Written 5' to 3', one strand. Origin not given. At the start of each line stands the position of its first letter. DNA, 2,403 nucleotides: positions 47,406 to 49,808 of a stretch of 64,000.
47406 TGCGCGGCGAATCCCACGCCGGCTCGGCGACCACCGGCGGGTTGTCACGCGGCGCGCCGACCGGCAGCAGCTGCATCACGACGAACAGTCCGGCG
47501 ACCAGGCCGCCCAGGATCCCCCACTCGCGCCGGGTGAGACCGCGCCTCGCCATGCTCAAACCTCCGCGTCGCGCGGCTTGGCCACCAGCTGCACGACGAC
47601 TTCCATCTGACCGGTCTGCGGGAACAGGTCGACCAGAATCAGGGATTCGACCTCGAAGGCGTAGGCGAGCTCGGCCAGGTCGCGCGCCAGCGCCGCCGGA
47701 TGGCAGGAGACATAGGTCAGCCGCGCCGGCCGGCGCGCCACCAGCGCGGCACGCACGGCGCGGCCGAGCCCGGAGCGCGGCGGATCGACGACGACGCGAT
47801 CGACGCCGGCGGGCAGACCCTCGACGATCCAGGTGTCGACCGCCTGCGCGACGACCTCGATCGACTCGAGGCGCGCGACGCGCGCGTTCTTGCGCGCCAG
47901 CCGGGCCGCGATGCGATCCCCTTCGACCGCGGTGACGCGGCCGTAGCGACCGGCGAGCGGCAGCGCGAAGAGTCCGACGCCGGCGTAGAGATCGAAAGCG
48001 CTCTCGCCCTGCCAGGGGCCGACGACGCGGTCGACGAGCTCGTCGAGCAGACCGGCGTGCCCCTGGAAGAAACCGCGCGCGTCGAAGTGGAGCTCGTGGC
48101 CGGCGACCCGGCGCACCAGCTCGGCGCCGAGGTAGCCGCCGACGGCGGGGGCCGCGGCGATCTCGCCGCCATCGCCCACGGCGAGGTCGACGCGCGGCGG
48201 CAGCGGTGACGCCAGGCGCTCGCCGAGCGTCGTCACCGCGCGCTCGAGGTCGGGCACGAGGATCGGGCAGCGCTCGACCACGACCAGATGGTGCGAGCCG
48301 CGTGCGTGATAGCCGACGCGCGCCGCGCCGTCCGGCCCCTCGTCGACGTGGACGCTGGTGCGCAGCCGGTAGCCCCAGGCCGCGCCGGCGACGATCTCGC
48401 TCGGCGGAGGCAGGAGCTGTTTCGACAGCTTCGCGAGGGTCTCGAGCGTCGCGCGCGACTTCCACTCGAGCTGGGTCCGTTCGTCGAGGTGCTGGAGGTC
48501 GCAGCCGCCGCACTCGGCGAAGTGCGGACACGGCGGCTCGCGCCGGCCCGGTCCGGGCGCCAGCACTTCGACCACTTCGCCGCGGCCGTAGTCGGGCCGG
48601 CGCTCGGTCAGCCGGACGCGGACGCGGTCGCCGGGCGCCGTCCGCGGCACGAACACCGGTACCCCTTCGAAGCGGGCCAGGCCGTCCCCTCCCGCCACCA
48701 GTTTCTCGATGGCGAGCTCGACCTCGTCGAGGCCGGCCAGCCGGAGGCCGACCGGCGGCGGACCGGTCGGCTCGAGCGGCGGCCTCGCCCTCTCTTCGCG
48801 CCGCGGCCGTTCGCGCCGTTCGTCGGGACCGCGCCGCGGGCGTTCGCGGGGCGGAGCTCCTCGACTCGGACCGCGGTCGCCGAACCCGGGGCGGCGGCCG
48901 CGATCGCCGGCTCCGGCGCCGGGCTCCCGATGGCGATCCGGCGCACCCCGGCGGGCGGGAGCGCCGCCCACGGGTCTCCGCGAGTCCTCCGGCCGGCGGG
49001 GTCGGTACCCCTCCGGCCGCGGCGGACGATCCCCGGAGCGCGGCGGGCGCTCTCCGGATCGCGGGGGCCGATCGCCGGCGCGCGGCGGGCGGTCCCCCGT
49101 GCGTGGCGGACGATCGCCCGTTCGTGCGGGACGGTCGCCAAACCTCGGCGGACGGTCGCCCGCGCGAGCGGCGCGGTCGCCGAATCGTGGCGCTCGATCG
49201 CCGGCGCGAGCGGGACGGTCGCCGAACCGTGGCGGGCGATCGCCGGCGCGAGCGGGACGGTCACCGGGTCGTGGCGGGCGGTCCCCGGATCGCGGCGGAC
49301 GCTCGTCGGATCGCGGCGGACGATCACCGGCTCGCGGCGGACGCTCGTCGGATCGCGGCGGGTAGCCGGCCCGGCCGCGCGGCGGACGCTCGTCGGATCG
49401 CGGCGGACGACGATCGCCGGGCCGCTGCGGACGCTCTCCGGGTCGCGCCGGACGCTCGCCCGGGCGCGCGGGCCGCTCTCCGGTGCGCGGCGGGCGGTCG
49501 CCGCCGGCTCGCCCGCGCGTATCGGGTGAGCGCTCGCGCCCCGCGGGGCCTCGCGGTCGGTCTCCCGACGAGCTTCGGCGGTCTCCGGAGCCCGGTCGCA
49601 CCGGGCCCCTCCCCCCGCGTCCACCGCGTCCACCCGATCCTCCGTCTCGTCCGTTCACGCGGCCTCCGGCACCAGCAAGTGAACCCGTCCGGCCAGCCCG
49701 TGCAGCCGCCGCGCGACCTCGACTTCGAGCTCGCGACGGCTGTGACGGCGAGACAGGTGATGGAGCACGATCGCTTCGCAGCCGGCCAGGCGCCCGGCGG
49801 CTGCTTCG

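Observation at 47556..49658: RlmD rRNA methyltransferase fused to an about 300-aa RGG/RPPRxGD-repeat N-terminal extension built from 21-nt tandem repeats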

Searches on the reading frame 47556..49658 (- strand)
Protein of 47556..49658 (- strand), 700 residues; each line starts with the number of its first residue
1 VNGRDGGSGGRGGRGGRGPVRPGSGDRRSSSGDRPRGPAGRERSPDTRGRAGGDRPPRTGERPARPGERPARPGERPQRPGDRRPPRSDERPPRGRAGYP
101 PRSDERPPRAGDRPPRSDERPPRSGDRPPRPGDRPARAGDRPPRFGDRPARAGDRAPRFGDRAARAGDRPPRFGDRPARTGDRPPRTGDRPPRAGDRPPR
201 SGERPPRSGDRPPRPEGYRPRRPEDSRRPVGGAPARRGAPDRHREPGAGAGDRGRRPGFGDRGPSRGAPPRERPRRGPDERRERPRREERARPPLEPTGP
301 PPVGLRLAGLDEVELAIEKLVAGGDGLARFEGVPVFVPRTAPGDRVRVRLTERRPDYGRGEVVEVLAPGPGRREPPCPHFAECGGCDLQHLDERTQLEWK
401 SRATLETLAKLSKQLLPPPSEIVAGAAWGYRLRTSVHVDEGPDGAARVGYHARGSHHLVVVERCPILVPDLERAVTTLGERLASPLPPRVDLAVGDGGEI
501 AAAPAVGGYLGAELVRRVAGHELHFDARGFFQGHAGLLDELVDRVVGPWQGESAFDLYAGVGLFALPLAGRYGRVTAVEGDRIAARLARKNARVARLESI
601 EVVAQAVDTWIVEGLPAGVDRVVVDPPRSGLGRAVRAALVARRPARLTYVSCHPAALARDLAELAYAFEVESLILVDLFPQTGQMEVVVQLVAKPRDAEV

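Call 5: search_protein_families(library=pfam, proteins=[window:47556-49658:-], max_evalue=0.01)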
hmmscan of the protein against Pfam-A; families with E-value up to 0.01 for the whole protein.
window:47556-49658:- (700 aa): 4 families
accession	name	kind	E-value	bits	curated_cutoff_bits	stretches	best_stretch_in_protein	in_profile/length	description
PF05958.17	tRNA_U5-meth_tr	-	9.5e-15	54.9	23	1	620-692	285-355/357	tRNA (Uracil-5-)-methyltransferase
PF01938.26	TRAM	-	1.3e-09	38.2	21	1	312-363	7-61/61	TRAM domain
PF02475.24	TRM5-TYW2_MTfase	-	9.2e-06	26.1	28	1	550-627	36-113/164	TRM5/TYW2 methyltransferase domain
PF05175.20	MTS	-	0.00019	21.5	23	1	544-627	30-107/170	Methyltransferase small domain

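Call 6: search_protein_families(library=ncbifam, proteins=[window:47556-49658:-], max_evalue=0.01)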
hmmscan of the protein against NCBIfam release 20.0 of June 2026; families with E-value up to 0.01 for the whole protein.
window:47556-49658:- (700 aa): 13 families
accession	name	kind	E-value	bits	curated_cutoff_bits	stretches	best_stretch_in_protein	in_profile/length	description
TIGR00479.1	rumA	equivalog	2.5e-72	244.1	183.55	2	323-482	4-166/432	23S rRNA (uracil(1939)-C(5))-methyltransferase RlmD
NF009639.0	PRK13168.1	equivalog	4.2e-67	226.9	458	2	312-483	16-188/446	23S rRNA (uracil(1939)-C(5))-methyltransferase RlmD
NF002910.0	PRK03522.2-3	equivalog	1.4e-27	96.8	558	1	515-692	196-381/383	23S rRNA (uracil(747)-C(5))-methyltransferase RlmC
NF002909.0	PRK03522.2-1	equivalog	4e-25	88.8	553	1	513-691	192-371/374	23S rRNA (uracil(747)-C(5))-methyltransferase RlmC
TIGR02085.1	meth_trns_rumB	equivalog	7.3e-19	68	429.5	1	525-692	205-373/374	23S rRNA (uracil(747)-C(5))-methyltransferase RlmC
TIGR02143.1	trmA_only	equivalog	5e-15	55.3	334.65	1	620-692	280-350/352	tRNA (uridine(54)-C5)-methyltransferase TrmA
NF002913.0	PRK03522.2-6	equivalog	6e-12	45.6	537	1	607-691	255-338/342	23S rRNA (uracil(747)-C(5))-methyltransferase RlmC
NF053605.1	PyTRAM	equivalog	9e-09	35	85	1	312-358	7-53/56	TRAM domain-containing RNA chaperone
NF053718.1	23SC1962Mtase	equivalog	8.1e-07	28.1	575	1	547-628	207-290/383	23S rRNA (cytosine(1962)-C(5))-methyltransferase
NF047853.1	tRm6a37MtseTrmN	equivalog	0.00015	21.5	350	1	552-657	45-151/244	tRNA(1)(Val) (adenine(37)-N(6))-methyltransferase TrmN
TIGR02469.1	CbiT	equivalog_domain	0.0012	19.1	78.3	1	551-625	20-95/124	precorrin-6Y C5,15-methyltransferase (decarboxylating) subunit CbiT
NF008993.0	PRK12336.1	equivalog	0.0019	17.6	243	1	312-351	151-190/203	translation initiation factor IF-2 subunit beta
NF011493.0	PRK14901.1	equivalog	0.0049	15.7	540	1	541-638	245-347/447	16S rRNA (cytosine(967)-C(5))-methyltransferase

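Call 7: find_homologous_proteins(query=window:47556-49658:-, max_evalue=1e-10)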
Query window:47556-49658:- (700 aa): 374 proteins with E <= 1e-10 among 8000 candidates; the best 120 are listed.
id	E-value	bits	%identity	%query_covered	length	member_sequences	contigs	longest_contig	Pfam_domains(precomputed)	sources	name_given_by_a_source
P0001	5.7e-250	850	98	56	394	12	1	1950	PF02475.24,PF21579.5,PF01938.27,PF05958.18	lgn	-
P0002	2.7e-237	808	88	59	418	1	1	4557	PF01938.27,PF05958.18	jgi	jgi:tRNA/tmRNA/rRNA uracil-C5-methylase (TrmA/RlmC/RlmD family)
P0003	1.7e-221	756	86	57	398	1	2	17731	PF01938.27,PF05958.18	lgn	-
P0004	1.4e-207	710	85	54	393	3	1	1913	PF05175.21,PF01938.27,PF05958.18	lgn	-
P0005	4.3e-173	596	69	57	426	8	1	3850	PF01938.27,PF05958.18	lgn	-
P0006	2.2e-172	594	70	57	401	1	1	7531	PF01938.27,PF05958.18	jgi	jgi:23S rRNA (uracil1939-C5)-methyltransferase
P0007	2.2e-170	587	68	57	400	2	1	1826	PF01938.27,PF05958.18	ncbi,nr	ncbi:MAG: class I SAM-dependent RNA methyltransferase [Thermoanaerobaculia bacterium]|nr:MAG: class 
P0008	1.0e-168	581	67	56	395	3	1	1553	PF01938.27,PF05958.18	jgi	jgi:23S rRNA (uracil1939-C5)-methyltransferase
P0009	9.4e-167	575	68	57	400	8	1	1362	PF01938.27,PF05958.18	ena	-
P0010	1.5e-164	568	67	55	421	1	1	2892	PF01938.27,PF05958.18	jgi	-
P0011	2.9e-164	567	68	56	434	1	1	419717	PF05175.21,PF01938.27,PF05958.18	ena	-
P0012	1.2e-163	565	68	55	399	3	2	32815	PF21579.5,PF01938.27,PF05958.18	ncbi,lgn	-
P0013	2.7e-163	564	67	56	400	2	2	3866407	PF02475.24,PF21579.5,PF01938.27,PF05958.18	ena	-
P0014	7.3e-163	562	67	56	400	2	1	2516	PF01938.27,PF05958.18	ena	-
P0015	7.3e-163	562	66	56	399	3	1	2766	PF01938.27,PF05958.18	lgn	-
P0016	1.4e-161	558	65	56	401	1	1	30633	PF01938.27,PF05958.18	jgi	jgi:23S rRNA (uracil1939-C5)-methyltransferase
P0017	4.3e-159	550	68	55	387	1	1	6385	PF03602.22,PF01938.27,PF05958.18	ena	-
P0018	4.8e-158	546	65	58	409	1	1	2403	PF02475.24,PF01938.27,PF05958.18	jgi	jgi:23S rRNA (uracil1939-C5)-methyltransferase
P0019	7.6e-158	546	66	56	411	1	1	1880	PF01938.27,PF05958.18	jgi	jgi:23S rRNA (uracil1939-C5)-methyltransferase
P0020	1.1e-157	545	66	55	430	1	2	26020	PF05175.21,PF01938.27,PF05958.18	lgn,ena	-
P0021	8.9e-157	542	64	54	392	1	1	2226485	PF02475.24,PF01938.27,PF05958.18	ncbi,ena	-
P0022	1.8e-156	541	66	55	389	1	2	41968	PF03602.22,PF01938.27,PF05958.18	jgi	-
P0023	2.4e-156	541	68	54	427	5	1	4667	PF05958.18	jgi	-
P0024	5.0e-156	540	65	55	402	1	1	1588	PF05175.21,PF03602.22,PF01938.27,PF05958.18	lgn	-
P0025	5.7e-156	539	64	57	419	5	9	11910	PF02475.24,PF01938.27,PF05958.18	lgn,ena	-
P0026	6.4e-156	539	63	58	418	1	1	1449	PF01938.27,PF05958.18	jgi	-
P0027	1.2e-155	538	66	55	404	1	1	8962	PF01938.27,PF05958.18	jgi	jgi:23S rRNA (uracil1939-C5)-methyltransferase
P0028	1.6e-155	538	66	54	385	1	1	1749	PF01938.27,PF05958.18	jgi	-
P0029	2.9e-155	537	65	55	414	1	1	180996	PF01938.27,PF05958.18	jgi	jgi:23S rRNA (uracil1939-C5)-methyltransferase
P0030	5.4e-155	536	67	56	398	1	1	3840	PF01938.27,PF05958.18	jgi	-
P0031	7.6e-155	536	64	56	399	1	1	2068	PF02475.24,PF01938.27,PF05958.18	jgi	jgi:23S rRNA (uracil1939-C5)-methyltransferase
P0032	9.6e-154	532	65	56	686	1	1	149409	PF01938.27,PF05958.18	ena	-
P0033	9.7e-154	532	65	55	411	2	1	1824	PF21579.5,PF01938.27,PF05958.18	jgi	jgi:23S rRNA (uracil1939-C5)-methyltransferase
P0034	1.1e-153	532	64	54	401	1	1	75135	PF01938.27,PF05958.18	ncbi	ncbi:MAG: TRAM domain-containing protein [Thermoanaerobaculia bacterium]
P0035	2.9e-153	530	67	55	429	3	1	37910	PF01938.27,PF05958.18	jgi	-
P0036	4.8e-153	530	67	53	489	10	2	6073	PF02475.24,PF01938.27,PF05958.18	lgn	-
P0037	1.0e-152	529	62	57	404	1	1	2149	PF01938.27,PF05958.18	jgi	-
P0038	1.6e-152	528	66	55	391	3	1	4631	PF01938.27,PF05958.18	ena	-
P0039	8.0e-152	526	63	53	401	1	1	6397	PF01938.27,PF05958.18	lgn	-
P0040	1.5e-151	525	64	55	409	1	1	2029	PF02475.24,PF01938.27,PF05958.18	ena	-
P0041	7.9e-151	522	63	56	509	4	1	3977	PF01938.27,PF05958.18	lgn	-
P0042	2.1e-150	521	65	56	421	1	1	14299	PF03602.22,PF01938.27,PF05958.18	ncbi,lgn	-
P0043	3.0e-150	520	61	62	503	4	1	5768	PF01938.27,PF05958.18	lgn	-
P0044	3.9e-150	520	62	58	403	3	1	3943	PF01938.27,PF05958.18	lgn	-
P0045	4.6e-150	520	62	59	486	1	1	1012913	PF01938.27,PF05958.18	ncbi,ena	-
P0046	4.7e-150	520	65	55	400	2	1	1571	PF02475.24,PF21579.5,PF01938.27,PF05958.18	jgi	jgi:tRNA/tmRNA/rRNA uracil-C5-methylase (TrmA/RlmC/RlmD family)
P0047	9.6e-150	519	62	57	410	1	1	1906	PF01938.27,PF05958.18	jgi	-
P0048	2.4e-149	517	61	53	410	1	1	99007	PF21579.5,PF01938.27,PF05958.18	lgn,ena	-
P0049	7.3e-149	516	62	53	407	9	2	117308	PF05175.21,PF01938.27,PF05958.18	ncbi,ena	-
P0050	8.4e-149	516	61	56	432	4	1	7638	PF13847.13,PF02475.24,PF01938.27,PF05958.18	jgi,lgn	-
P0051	8.5e-149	516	62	53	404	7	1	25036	PF01938.27,PF05958.18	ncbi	-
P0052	3.9e-148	513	63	55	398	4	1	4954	PF01938.27,PF05958.18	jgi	jgi:23S rRNA (uracil1939-C5)-methyltransferase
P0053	4.3e-148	513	61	56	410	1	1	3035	PF05175.21,PF01938.27,PF05958.18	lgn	-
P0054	5.8e-148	513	62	53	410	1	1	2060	PF01938.27,PF05958.18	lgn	-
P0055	7.2e-148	513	64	55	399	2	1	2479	PF02475.24,PF01938.27,PF05958.18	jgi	jgi:23S rRNA (uracil1939-C5)-methyltransferase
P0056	1.0e-147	512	61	53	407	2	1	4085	PF05175.21,PF01938.27,PF05958.18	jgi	jgi:23S rRNA (uracil1939-C5)-methyltransferase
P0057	1.4e-147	512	64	56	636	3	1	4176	PF01938.27,PF05958.18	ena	-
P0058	2.1e-147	511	63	56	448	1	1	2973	PF02475.24,PF01938.27,PF05958.18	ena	-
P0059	2.7e-147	511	61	53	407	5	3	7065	PF01938.27,PF05958.18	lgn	-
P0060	1.2e-146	509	61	53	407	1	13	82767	PF05175.21,PF01938.27,PF05958.18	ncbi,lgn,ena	-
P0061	1.2e-146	509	61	53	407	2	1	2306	PF05175.21,PF01938.27,PF05958.18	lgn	-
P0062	1.5e-146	508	61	53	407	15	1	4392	PF05175.21,PF01938.27,PF05958.18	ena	-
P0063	1.8e-146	508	63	57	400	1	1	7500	PF01938.27,PF05958.18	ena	-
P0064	3.4e-146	507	64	56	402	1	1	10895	PF01938.27,PF05958.18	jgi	jgi:tRNA/tmRNA/rRNA uracil-C5-methylase (TrmA/RlmC/RlmD family)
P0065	1.2e-145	505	60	56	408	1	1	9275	PF05175.21,PF01938.27,PF05958.18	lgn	-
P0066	2.3e-145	504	64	56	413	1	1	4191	PF01938.27,PF05958.18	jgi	jgi:23S rRNA (uracil1939-C5)-methyltransferase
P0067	4.6e-145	503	62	56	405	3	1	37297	PF21579.5,PF01938.27,PF05958.18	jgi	jgi:23S rRNA (uracil1939-C5)-methyltransferase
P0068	1.0e-144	502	61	56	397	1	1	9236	PF13847.13,PF05175.21,PF13649.13,PF02475.24,PF01938.27,PF08241.19,PF05958.18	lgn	-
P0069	1.7e-144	501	61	56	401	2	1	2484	PF05175.21,PF02475.24,PF01938.27,PF05958.18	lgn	-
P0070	2.4e-144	501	62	56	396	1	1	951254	PF05175.21,PF03602.22,PF02475.24,PF01938.27,PF05958.18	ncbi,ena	-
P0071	2.8e-144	501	62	55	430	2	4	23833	PF05175.21,PF02475.24,PF01938.27,PF05958.18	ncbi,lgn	-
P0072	7.7e-144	499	63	56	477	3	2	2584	PF05175.21,PF03602.22,PF02475.24,PF01938.27,PF05958.18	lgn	-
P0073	9.5e-144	499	61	56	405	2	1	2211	PF05175.21,PF02475.24,PF01938.27,PF05958.18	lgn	-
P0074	1.7e-143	498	62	56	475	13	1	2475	PF01938.27,PF05958.18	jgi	-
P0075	2.8e-143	497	62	56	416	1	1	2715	PF05175.21,PF03602.22,PF02475.24,PF01938.27,PF05958.18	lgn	-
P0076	4.0e-143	497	62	56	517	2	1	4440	PF03602.22,PF02475.24,PF01938.27,PF05958.18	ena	-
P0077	7.4e-143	496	61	53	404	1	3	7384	PF21579.5,PF01938.27,PF05958.18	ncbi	-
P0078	8.5e-143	496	60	56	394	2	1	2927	PF02475.24,PF21579.5,PF01938.27,PF05958.18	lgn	-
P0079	9.8e-143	496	61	57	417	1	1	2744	PF01938.27,PF05958.18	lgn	-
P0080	1.1e-142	495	61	55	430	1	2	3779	PF02475.24,PF01938.27,PF05958.18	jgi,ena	-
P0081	1.2e-142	495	60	56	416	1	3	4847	PF05175.21,PF02475.24,PF01938.27,PF05958.18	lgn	-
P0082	1.7e-142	495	60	56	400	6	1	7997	PF02475.24,PF01938.27,PF05958.18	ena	-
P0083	1.9e-142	495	60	56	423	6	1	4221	PF02475.24,PF01938.27,PF05958.18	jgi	jgi:23S rRNA (uracil1939-C5)-methyltransferase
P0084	2.3e-142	494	59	56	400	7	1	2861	PF03602.22,PF02475.24,PF01938.27,PF05958.18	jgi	jgi:23S rRNA (uracil1939-C5)-methyltransferase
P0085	3.0e-142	494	58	56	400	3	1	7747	PF02475.24,PF01938.27,PF05958.18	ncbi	ncbi:MAG: class I SAM-dependent RNA methyltransferase [Thermoanaerobaculia bacterium]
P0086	3.1e-142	494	61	57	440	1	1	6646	PF13847.13,PF05175.21,PF13649.13,PF01938.27,PF05958.18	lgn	-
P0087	3.5e-142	494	61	56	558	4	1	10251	PF01938.27,PF05958.18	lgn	-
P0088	5.4e-142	493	60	56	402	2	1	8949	PF01938.27,PF05958.18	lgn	-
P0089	8.8e-142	492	57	58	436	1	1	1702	PF05175.21,PF02475.24,PF01938.27,PF05958.18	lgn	-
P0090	2.2e-141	491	60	56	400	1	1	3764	PF02475.24,PF01938.27,PF05958.18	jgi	jgi:23S rRNA (uracil1939-C5)-methyltransferase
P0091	2.3e-141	491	63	55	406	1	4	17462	PF03602.22,PF21579.5,PF01938.27,PF05958.18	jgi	-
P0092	2.8e-141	491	58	56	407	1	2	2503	PF05175.21,PF21579.5,PF01938.27,PF05958.18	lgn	-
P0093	4.3e-141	490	62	55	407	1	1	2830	PF02475.24,PF21579.5,PF01938.27,PF05958.18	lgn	-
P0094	8.9e-141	489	60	54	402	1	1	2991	PF01938.27,PF05958.18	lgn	-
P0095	1.1e-140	489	60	53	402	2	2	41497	PF05175.21,PF03602.22,PF02475.24,PF01938.27,PF05958.18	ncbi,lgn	-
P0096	1.5e-140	488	59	56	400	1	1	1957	PF03602.22,PF02475.24,PF01938.27,PF05958.18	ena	-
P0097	1.6e-140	488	58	60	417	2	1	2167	PF05175.21,PF02475.24,PF01938.27,PF05958.18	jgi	-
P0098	4.9e-140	487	60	56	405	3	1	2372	PF02475.24,PF01938.27,PF05958.18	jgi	-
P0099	8.1e-140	486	60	54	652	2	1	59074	PF01938.27,PF05958.18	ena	-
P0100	1.5e-139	485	58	57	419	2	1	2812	PF05175.21,PF01938.27,PF05958.18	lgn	-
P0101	1.5e-139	485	59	56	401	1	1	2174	PF02475.24,PF01938.27,PF05958.18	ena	-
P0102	2.9e-139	484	60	57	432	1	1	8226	PF05175.21,PF13649.13,PF02475.24,PF01938.27,PF05958.18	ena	-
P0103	3.7e-139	484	58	56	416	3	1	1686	PF02475.24,PF01938.27,PF05958.18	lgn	-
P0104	4.1e-139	484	59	56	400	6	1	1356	PF02475.24,PF01938.27,PF05958.18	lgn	-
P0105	4.3e-139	484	59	56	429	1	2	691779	PF01938.27,PF05958.18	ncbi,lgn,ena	-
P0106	4.6e-139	483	60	55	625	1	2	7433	PF01938.27,PF05958.18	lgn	-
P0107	6.2e-139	483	60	56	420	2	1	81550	PF05175.21,PF21579.5,PF01938.27,PF05958.18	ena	-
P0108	6.3e-139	483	59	56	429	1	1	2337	PF01938.27,PF05958.18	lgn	-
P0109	7.7e-139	483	59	56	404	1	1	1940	PF02475.24,PF01938.27,PF05958.18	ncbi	-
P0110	7.7e-139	483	62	55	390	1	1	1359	PF02475.24,PF01938.27,PF05958.18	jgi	jgi:23S rRNA (uracil1939-C5)-methyltransferase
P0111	7.8e-139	483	58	57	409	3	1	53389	PF02475.24,PF01938.27,PF05958.18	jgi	-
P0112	1.2e-138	482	59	56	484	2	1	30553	PF02475.24,PF01938.27,PF05958.18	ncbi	-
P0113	1.2e-138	482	58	57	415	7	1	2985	PF02475.24,PF01938.27,PF05958.18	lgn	-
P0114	1.4e-138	482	57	56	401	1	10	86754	PF02475.24,PF01938.27,PF05958.18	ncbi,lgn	ncbi:MAG: class I SAM-dependent RNA methyltransferase [Thermoanaerobaculia bacterium]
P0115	1.5e-138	482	58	57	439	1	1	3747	PF02475.24,PF01938.27,PF05958.18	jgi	jgi:23S rRNA (uracil1939-C5)-methyltransferase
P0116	2.6e-138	481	62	54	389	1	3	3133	PF02475.24,PF01938.27,PF05958.18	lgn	-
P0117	3.5e-138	481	59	56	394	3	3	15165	PF03602.22,PF02475.24,PF21579.5,PF01938.27,PF05958.18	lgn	-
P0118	4.7e-138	480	58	56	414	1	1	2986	PF05175.21,PF01938.27,PF05958.18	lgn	-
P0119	5.6e-138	480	61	55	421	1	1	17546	PF05175.21,PF02475.24,PF01938.27,PF05958.18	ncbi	-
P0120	7.8e-138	479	59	56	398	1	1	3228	PF01938.27,PF05958.18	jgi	jgi:23S rRNA (uracil1939-C5)-methyltransferase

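Call 10: find_encoding_contigs(protein=P0003, flank=5000, max_places=3)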
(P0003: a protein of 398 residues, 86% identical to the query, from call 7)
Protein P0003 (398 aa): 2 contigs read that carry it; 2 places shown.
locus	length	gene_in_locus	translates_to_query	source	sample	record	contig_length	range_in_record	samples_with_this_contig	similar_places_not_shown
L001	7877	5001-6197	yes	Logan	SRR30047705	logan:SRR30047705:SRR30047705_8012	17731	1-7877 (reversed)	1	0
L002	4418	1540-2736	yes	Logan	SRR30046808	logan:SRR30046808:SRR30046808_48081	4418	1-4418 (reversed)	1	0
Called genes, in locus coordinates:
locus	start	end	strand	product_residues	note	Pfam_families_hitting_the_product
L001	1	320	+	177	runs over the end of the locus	PF10263:SprT-like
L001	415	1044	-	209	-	PF00691:OmpA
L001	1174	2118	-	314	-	PF00092:VWA, PF13519:VWA_2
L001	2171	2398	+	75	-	-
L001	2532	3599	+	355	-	-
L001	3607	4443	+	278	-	PF12706:Lactamase_B_2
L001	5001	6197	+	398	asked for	PF01938:TRAM, PF05958:tRNA_U5-meth_tr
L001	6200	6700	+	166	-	PF14376:Haem_bd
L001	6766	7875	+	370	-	?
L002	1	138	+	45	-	?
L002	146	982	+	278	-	PF12706:Lactamase_B_2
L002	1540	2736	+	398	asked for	PF01938:TRAM, PF05958:tRNA_U5-meth_tr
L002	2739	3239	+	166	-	PF14376:Haem_bd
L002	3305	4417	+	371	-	?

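Call 11: find_encoding_contigs(protein=P0002, flank=5000, max_places=3)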
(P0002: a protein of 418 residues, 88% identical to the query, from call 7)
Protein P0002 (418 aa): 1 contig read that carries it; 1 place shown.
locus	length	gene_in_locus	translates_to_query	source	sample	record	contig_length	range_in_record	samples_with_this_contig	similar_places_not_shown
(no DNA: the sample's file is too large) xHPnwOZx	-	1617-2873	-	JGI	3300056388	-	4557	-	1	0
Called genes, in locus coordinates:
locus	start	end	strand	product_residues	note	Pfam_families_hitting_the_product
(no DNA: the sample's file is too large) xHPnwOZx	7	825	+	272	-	PF12706:Lactamase_B_2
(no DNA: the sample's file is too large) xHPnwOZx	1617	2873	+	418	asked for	PF01938:TRAM, PF05958:tRNA_U5-meth_tr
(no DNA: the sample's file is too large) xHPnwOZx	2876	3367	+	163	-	PF14376:Haem_bd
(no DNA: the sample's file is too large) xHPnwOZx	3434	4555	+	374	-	?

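Call 15: find_encoding_contigs(protein=P0001, flank=5000, max_places=4)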
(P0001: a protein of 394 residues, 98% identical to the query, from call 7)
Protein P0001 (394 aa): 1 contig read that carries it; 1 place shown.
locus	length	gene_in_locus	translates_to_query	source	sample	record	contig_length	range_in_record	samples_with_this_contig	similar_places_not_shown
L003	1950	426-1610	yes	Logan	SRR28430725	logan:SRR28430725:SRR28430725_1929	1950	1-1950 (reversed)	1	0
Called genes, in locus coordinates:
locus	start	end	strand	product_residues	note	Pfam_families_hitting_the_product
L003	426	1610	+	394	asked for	PF01938:TRAM, PF21579:PabTrmU54_TRAM_dom (weak), PF02475:TRM5-TYW2_MTfase (weak), PF05958:tRNA_U5-meth_tr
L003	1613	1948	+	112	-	?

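Call 16: find_encoding_contigs(protein=P0004, flank=5000, max_places=4)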
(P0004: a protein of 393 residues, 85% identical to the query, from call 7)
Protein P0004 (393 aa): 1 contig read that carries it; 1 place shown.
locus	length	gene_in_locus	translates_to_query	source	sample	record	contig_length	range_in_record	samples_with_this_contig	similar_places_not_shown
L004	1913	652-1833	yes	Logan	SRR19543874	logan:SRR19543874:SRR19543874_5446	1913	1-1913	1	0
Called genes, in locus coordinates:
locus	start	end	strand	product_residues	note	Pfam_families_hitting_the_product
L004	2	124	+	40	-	?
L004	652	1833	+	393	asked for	PF01938:TRAM (weak), PF05175:MTS (weak), PF05958:tRNA_U5-meth_tr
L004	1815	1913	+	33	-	?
